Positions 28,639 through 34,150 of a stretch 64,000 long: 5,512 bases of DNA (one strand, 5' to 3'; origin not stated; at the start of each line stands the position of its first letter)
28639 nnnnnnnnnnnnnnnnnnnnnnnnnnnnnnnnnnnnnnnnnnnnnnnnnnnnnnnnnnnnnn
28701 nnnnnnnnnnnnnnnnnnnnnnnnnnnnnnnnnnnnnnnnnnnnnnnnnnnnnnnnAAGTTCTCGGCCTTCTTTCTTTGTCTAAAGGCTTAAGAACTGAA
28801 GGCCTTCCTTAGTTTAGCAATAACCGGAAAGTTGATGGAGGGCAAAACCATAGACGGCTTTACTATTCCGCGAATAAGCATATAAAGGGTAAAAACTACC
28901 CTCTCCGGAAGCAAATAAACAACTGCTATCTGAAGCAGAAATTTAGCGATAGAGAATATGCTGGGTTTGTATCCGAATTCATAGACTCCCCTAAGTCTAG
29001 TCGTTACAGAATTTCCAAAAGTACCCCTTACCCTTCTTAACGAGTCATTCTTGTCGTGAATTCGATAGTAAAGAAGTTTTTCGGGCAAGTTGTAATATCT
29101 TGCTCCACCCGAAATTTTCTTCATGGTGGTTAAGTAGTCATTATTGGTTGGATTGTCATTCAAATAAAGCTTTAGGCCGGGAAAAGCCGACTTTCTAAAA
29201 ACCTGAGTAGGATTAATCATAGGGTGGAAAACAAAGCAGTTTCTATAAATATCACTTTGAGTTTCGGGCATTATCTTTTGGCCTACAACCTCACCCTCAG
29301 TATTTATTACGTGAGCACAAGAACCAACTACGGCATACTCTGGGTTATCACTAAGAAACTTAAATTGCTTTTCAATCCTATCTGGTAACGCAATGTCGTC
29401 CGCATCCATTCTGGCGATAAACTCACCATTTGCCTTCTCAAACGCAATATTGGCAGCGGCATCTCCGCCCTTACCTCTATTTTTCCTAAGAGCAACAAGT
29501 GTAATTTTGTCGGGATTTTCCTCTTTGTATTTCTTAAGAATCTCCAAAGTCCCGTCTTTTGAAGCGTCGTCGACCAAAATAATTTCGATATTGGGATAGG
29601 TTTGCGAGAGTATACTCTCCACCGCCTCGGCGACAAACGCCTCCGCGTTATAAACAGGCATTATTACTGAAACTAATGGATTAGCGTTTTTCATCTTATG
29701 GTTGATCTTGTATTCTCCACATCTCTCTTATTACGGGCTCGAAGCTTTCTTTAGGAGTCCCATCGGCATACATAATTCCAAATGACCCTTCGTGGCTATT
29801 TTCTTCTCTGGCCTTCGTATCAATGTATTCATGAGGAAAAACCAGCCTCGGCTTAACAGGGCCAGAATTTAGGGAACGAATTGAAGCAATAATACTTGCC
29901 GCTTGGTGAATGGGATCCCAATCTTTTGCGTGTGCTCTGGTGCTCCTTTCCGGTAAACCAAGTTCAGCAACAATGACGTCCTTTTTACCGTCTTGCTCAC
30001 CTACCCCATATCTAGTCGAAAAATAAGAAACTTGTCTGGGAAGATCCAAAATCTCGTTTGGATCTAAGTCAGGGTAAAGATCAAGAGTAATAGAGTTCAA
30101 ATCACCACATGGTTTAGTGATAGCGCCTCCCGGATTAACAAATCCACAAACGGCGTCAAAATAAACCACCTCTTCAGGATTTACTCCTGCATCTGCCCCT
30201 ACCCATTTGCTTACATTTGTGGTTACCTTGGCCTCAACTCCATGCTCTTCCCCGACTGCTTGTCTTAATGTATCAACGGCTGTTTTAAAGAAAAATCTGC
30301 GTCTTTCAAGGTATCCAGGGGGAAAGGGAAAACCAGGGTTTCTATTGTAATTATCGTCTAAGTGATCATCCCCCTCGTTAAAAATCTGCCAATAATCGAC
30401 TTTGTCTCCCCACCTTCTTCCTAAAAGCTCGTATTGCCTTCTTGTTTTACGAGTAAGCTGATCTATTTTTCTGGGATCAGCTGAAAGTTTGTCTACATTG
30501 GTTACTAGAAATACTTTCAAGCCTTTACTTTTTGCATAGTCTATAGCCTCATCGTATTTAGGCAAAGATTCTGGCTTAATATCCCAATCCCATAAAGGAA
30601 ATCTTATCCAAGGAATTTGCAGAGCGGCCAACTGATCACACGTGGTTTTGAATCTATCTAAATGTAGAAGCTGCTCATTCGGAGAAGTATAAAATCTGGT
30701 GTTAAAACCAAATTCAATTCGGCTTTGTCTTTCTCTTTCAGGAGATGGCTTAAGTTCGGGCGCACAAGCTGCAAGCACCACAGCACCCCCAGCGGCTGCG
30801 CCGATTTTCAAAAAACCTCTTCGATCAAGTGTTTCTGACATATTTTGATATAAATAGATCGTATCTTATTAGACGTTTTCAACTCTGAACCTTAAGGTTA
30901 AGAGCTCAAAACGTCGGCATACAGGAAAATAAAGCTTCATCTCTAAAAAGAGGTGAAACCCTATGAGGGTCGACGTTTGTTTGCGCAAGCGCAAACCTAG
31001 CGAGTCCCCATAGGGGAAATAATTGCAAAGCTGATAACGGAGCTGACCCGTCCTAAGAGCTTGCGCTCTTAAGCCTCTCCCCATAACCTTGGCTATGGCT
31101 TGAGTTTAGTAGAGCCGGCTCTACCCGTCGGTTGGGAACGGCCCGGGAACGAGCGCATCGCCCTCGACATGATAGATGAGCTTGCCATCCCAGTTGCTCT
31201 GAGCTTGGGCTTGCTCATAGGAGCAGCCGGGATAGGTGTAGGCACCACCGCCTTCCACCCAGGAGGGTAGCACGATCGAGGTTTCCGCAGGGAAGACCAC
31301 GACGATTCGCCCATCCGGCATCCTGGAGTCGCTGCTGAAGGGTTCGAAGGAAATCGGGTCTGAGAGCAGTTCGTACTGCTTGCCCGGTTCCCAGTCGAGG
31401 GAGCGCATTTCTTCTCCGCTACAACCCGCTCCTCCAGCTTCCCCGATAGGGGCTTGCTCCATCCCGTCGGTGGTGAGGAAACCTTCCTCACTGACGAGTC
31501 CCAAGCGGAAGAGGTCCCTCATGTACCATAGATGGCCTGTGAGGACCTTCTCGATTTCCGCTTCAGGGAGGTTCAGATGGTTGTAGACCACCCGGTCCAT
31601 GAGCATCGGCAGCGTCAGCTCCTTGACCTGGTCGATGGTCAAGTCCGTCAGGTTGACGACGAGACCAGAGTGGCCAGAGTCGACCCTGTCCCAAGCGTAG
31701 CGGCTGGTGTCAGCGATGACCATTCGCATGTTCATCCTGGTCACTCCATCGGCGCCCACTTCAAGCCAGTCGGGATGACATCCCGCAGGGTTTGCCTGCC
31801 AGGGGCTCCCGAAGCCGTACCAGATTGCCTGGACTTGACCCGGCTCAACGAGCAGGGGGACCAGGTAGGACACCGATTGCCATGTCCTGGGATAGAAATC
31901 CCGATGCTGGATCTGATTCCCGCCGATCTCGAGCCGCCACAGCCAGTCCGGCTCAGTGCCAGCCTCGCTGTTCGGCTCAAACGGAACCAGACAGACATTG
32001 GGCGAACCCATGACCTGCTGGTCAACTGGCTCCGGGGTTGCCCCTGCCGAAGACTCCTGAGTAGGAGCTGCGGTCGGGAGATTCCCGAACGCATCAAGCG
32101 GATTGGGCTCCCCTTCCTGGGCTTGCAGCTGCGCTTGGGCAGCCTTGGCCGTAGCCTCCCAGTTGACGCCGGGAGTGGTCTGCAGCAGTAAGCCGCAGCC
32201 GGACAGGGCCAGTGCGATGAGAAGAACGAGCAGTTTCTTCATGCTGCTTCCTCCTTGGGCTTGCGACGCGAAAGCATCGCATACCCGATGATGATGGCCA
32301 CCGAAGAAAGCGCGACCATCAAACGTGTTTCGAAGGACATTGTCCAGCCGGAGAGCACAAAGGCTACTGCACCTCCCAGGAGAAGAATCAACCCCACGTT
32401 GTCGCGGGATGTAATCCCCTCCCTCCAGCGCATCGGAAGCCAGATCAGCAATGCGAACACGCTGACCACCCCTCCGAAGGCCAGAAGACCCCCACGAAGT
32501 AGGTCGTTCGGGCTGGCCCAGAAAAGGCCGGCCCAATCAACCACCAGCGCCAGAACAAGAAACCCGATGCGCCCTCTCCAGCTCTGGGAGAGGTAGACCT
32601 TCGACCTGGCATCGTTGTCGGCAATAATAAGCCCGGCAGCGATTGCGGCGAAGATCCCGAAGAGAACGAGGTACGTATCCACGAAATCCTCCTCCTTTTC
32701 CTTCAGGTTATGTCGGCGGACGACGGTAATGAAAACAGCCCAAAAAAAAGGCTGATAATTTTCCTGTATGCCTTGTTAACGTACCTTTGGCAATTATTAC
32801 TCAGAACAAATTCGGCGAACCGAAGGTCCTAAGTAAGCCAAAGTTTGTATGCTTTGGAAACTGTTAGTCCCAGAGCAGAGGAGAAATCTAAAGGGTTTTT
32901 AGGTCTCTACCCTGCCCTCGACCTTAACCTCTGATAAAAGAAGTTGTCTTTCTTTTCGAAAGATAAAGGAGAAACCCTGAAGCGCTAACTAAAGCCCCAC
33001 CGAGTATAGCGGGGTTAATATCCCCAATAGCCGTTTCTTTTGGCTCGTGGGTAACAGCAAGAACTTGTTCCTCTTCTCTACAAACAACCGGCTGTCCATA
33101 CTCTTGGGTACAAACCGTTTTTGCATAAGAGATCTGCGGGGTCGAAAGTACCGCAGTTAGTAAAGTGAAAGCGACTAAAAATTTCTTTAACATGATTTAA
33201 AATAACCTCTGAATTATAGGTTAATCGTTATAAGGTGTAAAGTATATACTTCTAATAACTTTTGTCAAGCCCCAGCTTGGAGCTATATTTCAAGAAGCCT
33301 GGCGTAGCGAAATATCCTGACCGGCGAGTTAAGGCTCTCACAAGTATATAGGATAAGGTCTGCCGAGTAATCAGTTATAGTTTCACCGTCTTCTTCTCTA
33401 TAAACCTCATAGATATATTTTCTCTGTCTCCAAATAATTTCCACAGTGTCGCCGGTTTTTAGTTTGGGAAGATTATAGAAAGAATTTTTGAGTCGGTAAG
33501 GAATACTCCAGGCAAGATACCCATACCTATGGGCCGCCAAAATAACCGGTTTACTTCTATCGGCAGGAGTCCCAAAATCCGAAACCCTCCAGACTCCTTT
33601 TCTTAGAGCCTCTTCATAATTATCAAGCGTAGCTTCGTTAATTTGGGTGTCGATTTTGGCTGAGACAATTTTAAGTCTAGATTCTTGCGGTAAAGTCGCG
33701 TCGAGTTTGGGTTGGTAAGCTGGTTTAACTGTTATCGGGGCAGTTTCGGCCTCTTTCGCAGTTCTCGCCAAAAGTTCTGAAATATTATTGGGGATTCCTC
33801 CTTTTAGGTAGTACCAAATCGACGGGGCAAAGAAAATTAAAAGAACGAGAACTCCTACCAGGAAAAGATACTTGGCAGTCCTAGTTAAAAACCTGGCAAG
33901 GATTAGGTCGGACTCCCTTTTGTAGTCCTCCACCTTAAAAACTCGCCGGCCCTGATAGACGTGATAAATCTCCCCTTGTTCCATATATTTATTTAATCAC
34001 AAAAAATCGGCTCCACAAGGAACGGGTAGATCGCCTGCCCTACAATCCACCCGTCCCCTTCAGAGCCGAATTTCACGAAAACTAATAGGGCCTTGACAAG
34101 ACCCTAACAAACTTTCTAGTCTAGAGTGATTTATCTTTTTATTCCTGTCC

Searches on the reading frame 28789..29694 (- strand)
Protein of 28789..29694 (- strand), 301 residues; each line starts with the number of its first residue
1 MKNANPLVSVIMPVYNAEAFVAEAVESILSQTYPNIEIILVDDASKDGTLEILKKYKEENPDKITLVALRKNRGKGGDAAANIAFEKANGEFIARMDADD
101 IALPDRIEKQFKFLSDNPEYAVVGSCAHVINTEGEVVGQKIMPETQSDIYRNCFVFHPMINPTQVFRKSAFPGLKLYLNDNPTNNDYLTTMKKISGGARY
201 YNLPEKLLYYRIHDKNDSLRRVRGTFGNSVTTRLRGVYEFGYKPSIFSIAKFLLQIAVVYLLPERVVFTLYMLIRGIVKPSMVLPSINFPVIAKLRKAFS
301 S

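Call 4: search_protein_families(library=pfam, proteins=[window:28789-29694:-], max_evalue=0.01)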
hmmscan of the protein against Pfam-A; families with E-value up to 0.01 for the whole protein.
window:28789-29694:- (301 aa): 4 families
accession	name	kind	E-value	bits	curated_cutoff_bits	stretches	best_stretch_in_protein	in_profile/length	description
PF00535.33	Glycos_transf_2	-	1.1e-38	133.2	23.3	1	9-161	1-154/168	Glycosyl transferase family 2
PF13641.12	Glyco_tranf_2_3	-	2.7e-16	60.7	27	1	8-131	3-127/230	Glycosyltransferase like family 2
PF10111.15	Glyco_tranf_2_2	-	9.6e-15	55.2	27.3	1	9-157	1-154/276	Glycosyltransferase like family 2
PF13704.12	Glyco_tranf_2_4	-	0.0028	18.5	27.5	1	37-101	21-83/98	Glycosyl transferase family 2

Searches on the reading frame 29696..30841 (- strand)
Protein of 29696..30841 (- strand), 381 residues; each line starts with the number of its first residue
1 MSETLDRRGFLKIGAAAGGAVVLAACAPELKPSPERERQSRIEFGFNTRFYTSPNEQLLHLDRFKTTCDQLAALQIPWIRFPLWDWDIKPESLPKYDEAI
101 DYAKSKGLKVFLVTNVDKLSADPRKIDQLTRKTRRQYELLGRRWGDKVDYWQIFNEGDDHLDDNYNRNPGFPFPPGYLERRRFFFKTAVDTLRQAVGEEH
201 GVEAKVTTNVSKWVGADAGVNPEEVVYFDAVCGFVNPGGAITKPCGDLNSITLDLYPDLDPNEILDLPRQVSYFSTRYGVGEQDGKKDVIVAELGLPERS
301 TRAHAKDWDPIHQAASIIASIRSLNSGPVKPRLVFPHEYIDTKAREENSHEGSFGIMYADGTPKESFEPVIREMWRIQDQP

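Call 4: search_protein_families(library=pfam, proteins=[window:29696-30841:-], max_evalue=0.01)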
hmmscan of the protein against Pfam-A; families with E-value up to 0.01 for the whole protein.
window:29696-30841:- (381 aa): 1 family
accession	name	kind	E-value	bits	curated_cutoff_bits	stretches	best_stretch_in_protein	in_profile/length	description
PF10518.14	TAT_signal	-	0.00017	21.8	22.7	1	5-24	2-21/21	TAT (twin-arginine translocation) pathway signal sequence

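Call 8: search_protein_families(library=ncbifam, proteins=[window:29696-30841:-], max_evalue=0.1)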
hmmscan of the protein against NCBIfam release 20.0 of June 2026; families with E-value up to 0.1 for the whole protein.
window:29696-30841:- (381 aa): 1 family
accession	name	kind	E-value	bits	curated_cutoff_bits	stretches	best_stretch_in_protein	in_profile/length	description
TIGR01409.1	TAT_signal_seq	domain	0.00089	19.5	16.7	1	5-27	1-23/29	twin-arginine translocation signal domain-containing protein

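Call 16: find_related_loci(query=window:29696-30841:-, collection=genome_contigs, flank=10000)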
Query window:29696-30841:- (381 aa) in genome_contigs; peptide patterns used: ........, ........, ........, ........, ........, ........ (x = any residue, [..] = any of these).
67 stretches matched a pattern, but none encodes a relative of the query by tblastn (E <= 1e-3).

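Call 19: find_related_loci(query=window:29696-30841:-, collection=metagenome_contigs, flank=6000)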
Query window:29696-30841:- (381 aa) in metagenome_contigs; peptide patterns used: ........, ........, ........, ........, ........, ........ (x = any residue, [..] = any of these).
93 stretches matched a pattern; 2 encode a relative of the query (tblastn E <= 1e-3); 2 distinct loci.
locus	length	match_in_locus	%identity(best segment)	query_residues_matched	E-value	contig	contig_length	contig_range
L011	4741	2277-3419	99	1-381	0e+0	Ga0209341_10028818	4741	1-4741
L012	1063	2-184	42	103-165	5e-7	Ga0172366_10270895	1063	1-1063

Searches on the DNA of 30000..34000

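Call 12: search_rna_families(source=window, start=30000, end=34000, threshold=evalue, max_evalue=1)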
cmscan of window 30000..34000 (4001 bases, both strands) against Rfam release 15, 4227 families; matches with E-value up to 1: 0.
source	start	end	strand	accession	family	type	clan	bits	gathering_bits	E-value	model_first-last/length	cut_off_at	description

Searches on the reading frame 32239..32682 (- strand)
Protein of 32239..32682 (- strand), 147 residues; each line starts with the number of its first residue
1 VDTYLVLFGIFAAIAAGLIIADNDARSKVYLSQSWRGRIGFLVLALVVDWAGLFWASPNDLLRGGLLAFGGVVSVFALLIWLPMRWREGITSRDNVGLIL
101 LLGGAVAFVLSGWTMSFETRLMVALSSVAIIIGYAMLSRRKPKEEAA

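Call 4: search_protein_families(library=pfam, proteins=[window:32239-32682:-], max_evalue=0.01)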
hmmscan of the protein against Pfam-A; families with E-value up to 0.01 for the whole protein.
window:32239-32682:- (147 aa): 0 families

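Call 8: search_protein_families(library=ncbifam, proteins=[window:32239-32682:-], max_evalue=0.1)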
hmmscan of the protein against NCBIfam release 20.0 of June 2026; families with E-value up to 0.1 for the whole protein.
window:32239-32682:- (147 aa): 1 family
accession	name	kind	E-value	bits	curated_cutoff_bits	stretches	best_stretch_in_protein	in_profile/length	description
NF052291.1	membrane_YczE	equivalog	0.0028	17.5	205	1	72-130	52-109/185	membrane protein YczE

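Call 14: find_homologous_proteins(query=window:32239-32682:-)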
Query window:32239-32682:- (147 aa): 1 proteins with E <= 0.001 among 543 candidates.
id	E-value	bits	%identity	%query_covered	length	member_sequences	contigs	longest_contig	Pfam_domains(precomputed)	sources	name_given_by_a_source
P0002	8.2e-86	303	99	100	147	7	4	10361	-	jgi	-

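Call 96: search_protein_families(library=phrogs, proteins=[window:32239-32682:-], max_evalue=0.01)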
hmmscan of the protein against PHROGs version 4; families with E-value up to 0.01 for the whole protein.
window:32239-32682:- (147 aa): 0 families

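Call 97: search_protein_families(library=padloc, proteins=[window:32239-32682:-], max_evalue=0.01)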
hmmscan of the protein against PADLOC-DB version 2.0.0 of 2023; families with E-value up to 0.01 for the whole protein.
window:32239-32682:- (147 aa): 0 families

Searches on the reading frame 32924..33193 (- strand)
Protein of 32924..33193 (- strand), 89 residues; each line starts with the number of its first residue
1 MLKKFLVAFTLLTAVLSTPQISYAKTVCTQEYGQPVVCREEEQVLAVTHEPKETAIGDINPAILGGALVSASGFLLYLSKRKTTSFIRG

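Call 4: search_protein_families(library=pfam, proteins=[window:32924-33193:-], max_evalue=0.01)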
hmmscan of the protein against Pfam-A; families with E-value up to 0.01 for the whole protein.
window:32924-33193:- (89 aa): 0 families

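Call 8: search_protein_families(library=ncbifam, proteins=[window:32924-33193:-], max_evalue=0.1)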
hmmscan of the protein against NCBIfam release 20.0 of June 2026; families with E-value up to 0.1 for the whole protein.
window:32924-33193:- (89 aa): 1 family
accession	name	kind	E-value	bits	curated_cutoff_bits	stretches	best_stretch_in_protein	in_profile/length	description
TIGR01167.1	LPXTG_anchor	domain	0.047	14.4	15.9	1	57-82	9-33/34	LPXTG cell wall anchor domain-containing protein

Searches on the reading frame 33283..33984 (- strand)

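Call 4: search_protein_families(library=pfam, proteins=[window:33283-33984:-], max_evalue=0.01)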
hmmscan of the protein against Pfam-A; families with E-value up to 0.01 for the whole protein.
window:33283-33984:- (233 aa): 1 family
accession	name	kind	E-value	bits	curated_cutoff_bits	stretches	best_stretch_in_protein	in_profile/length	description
PF04203.18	Sortase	-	3.5e-07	30.5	26.6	1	105-229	2-123/125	Sortase domain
